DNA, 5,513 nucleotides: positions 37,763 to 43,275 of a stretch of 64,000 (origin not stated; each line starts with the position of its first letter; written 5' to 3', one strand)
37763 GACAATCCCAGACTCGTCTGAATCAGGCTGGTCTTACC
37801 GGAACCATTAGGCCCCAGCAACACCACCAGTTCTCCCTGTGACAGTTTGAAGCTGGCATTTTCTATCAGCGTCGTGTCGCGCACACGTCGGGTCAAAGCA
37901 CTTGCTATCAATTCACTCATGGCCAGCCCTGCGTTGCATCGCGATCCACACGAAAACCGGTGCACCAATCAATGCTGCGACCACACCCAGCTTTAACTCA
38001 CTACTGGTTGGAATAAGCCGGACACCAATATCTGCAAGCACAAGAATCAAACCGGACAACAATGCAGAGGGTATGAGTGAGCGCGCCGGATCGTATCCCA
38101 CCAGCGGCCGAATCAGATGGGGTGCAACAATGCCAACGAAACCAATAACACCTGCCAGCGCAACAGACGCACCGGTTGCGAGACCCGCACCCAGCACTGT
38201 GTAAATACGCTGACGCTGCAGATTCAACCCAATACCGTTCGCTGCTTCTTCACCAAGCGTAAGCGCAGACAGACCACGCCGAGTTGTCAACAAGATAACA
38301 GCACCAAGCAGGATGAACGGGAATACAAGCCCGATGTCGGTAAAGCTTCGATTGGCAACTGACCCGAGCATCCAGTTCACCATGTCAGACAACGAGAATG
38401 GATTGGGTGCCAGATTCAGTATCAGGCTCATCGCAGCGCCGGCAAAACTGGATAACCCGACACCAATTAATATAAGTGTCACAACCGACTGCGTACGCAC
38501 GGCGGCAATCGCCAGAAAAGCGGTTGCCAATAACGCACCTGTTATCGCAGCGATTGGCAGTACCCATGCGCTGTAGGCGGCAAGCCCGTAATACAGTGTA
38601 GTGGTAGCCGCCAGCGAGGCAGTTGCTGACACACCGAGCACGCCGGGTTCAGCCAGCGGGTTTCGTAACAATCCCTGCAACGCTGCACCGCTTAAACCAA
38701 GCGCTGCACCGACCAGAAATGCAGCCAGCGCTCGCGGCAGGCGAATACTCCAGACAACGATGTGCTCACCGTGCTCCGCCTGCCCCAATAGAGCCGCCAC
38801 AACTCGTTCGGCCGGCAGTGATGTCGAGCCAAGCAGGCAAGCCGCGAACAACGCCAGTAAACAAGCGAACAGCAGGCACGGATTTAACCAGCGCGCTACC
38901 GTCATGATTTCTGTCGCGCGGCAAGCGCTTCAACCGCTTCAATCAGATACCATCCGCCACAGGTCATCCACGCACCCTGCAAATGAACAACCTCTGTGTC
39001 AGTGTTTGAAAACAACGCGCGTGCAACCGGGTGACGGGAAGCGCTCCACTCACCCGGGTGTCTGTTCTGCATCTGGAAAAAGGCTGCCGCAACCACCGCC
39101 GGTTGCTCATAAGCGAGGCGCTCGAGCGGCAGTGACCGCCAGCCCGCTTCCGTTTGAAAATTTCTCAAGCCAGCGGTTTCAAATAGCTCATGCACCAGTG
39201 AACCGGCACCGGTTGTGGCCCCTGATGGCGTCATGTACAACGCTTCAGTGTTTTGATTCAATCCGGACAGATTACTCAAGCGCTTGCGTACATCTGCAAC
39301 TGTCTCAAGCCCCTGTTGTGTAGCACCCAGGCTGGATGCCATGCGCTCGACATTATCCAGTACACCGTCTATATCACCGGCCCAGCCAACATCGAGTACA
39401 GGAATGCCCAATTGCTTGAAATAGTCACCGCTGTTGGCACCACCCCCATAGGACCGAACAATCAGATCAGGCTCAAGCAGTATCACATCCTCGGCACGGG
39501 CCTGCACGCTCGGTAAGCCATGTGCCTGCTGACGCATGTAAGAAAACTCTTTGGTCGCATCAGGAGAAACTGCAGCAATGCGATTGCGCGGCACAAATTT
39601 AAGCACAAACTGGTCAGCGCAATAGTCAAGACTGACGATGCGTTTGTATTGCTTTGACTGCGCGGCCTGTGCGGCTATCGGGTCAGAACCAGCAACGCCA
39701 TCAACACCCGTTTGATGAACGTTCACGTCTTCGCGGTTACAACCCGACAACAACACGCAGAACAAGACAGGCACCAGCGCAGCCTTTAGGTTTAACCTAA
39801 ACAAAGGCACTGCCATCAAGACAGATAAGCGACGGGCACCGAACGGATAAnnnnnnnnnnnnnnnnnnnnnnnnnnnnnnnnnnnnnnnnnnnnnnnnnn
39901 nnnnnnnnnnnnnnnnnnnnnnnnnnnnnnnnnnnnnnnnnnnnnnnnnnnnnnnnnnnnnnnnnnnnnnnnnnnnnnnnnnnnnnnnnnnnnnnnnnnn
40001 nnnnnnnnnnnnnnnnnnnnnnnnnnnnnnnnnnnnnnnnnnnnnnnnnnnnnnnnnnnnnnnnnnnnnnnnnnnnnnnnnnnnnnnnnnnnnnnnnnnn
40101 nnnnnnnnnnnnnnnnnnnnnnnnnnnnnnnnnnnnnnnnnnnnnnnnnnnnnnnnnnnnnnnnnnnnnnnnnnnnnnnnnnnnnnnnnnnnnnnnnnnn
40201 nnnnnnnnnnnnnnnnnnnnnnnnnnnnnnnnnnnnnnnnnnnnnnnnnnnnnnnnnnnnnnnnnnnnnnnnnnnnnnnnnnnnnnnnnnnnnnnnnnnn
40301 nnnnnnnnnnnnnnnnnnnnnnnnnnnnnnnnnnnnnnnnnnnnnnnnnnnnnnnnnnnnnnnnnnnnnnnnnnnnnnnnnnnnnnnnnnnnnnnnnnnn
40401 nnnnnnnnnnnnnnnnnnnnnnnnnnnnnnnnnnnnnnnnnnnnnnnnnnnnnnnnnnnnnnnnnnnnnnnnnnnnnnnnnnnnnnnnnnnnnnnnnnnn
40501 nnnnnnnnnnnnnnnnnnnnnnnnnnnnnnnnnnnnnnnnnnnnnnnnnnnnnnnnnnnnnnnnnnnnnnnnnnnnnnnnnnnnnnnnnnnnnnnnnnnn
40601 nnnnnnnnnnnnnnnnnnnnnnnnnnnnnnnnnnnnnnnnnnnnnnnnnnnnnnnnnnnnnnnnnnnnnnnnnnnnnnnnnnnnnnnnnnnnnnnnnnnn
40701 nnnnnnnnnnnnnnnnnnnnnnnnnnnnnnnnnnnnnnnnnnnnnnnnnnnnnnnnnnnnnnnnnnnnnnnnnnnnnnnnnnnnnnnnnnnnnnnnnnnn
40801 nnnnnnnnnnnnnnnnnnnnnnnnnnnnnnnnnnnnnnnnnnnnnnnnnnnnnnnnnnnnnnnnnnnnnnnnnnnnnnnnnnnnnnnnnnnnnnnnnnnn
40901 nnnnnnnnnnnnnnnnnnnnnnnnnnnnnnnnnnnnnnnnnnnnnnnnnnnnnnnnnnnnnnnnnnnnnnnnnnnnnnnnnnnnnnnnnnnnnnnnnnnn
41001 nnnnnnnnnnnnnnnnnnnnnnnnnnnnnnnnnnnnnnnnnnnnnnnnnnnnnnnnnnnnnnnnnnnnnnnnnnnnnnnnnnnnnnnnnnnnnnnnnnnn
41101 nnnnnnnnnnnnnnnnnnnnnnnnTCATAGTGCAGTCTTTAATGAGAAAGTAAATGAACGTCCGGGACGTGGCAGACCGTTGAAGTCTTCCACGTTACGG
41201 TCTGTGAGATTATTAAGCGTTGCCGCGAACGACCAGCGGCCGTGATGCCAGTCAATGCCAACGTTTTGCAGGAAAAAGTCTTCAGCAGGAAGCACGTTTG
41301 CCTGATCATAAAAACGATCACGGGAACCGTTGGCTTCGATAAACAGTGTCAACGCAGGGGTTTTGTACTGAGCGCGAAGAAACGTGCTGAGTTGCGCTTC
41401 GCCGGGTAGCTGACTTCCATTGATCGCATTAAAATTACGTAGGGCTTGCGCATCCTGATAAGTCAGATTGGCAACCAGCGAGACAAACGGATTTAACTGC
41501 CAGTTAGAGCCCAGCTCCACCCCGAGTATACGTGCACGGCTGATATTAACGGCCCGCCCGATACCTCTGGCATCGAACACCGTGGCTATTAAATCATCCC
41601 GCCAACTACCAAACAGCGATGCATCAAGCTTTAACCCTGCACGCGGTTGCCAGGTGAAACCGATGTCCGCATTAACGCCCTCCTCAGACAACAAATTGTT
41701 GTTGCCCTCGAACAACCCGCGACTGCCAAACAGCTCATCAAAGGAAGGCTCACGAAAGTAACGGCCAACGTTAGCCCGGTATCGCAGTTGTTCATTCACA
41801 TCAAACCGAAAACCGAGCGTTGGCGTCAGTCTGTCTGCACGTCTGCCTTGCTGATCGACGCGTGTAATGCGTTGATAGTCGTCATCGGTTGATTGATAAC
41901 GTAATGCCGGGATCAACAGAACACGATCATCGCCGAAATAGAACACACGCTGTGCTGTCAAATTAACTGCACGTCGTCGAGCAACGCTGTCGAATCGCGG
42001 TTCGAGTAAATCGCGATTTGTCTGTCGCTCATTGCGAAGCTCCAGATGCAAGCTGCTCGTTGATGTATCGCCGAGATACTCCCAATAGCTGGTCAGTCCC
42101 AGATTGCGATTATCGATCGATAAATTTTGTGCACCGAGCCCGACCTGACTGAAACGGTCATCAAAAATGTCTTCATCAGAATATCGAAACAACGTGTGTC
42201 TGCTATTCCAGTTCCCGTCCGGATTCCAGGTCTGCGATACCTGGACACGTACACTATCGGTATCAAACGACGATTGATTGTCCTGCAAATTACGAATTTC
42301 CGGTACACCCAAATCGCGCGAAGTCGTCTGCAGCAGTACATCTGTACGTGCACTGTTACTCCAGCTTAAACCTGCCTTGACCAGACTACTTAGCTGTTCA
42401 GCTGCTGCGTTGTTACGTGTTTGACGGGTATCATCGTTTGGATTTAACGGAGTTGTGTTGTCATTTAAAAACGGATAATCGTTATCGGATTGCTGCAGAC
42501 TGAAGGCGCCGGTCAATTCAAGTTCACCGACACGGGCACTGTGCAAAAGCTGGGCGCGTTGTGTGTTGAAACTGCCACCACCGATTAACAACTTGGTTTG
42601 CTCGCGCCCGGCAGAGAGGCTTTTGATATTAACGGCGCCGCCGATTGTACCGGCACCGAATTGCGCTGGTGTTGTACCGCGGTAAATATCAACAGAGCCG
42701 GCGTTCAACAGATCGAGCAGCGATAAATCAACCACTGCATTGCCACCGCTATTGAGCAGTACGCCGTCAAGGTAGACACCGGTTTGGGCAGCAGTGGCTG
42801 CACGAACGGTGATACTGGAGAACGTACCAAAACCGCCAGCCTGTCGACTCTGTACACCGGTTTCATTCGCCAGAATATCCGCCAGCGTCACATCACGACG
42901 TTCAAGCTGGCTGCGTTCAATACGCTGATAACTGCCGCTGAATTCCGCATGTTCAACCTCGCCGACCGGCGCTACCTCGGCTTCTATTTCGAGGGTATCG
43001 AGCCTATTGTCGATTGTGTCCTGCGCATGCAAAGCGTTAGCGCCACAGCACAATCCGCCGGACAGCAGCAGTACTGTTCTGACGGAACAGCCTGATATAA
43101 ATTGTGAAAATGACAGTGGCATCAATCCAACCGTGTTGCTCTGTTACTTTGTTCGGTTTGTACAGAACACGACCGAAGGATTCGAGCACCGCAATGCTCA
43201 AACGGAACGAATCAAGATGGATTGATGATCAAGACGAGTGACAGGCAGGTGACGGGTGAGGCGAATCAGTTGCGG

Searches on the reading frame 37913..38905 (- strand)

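Call 11: search_protein_families(library=pfam, proteins=[window:37913-38905:-], max_evalue=0.001)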
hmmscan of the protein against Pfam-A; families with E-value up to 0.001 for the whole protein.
window:37913-38905:- (330 aa): 2 families
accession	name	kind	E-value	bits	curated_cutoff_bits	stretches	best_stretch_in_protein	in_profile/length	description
PF01032.23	FecCD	-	1e-82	278.1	26.5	1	15-323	2-310/311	FecCD transport family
PF00950.22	ABC-3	-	0.00041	20.4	20.1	1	116-286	56-223/258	ABC 3 transport family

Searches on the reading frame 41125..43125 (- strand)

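Call 11: search_protein_families(library=pfam, proteins=[window:41125-43125:-], max_evalue=0.001)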
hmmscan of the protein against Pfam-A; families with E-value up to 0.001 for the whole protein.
window:41125-43125:- (666 aa): 2 families
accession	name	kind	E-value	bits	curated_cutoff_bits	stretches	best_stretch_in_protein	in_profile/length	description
PF00593.30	TonB_dep_Rec_b-barrel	-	5.7e-35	122.5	27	1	252-640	31-436/436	TonB dependent receptor-like, beta-barrel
PF07715.20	Plug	-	3.2e-16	60.2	23.9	1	61-164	4-107/107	TonB-dependent Receptor Plug Domain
